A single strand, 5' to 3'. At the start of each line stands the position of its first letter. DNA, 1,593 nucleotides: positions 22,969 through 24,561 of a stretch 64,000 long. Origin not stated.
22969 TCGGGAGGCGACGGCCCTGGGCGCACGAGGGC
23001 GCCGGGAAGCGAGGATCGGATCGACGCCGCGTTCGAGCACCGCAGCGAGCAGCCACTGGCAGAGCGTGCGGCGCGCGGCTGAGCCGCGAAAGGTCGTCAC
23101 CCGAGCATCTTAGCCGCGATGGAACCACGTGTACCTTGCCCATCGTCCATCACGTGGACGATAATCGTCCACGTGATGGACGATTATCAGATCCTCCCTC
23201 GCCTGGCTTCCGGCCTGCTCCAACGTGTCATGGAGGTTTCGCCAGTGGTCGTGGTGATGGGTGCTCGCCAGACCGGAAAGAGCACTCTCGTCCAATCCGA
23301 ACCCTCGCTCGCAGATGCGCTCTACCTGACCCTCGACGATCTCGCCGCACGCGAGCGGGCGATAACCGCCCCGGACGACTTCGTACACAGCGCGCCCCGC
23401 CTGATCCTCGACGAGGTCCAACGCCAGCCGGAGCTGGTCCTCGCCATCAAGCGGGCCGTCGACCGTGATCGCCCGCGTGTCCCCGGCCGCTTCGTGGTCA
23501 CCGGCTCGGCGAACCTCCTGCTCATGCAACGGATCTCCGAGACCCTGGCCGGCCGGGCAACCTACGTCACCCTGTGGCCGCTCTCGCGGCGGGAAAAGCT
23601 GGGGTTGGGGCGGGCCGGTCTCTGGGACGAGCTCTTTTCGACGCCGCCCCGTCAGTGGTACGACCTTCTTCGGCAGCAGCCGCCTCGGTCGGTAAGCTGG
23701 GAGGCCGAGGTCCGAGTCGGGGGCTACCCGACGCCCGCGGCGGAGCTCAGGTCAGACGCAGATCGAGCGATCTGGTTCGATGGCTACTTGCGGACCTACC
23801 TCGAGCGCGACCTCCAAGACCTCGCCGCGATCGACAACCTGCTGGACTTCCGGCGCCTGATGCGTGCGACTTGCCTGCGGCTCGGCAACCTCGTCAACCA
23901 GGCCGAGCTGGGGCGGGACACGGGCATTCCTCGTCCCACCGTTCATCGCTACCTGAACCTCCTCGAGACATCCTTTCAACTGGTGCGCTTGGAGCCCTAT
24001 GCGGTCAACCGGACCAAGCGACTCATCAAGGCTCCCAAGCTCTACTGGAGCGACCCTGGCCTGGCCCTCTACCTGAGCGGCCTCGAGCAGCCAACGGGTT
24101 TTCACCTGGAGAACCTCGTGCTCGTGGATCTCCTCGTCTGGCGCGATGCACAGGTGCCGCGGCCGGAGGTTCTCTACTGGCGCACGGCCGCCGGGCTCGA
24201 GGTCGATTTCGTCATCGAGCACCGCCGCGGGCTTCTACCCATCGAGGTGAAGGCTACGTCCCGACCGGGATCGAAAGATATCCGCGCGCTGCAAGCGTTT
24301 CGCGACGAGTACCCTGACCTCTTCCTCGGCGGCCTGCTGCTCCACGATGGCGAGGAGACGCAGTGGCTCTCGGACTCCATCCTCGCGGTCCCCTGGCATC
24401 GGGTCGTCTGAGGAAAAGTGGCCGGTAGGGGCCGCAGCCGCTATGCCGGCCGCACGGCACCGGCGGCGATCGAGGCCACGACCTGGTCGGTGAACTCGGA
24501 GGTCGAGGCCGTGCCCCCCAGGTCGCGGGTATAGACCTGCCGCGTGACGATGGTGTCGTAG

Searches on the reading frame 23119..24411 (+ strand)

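Call 45: search_protein_families(library=pfam, proteins=[window:23119-24411:+], max_evalue=0.00001)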
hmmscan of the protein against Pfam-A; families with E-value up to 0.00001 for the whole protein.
window:23119-24411:+ (430 aa): 2 families
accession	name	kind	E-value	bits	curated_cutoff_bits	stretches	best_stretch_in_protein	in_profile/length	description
PF13635.12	DUF4143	-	1.5e-37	129.2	28.1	1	229-379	1-159/160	Domain of unknown function (DUF4143)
PF13173.12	AAA_14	-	7.4e-25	87.9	27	1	42-159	3-127/129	AAA domain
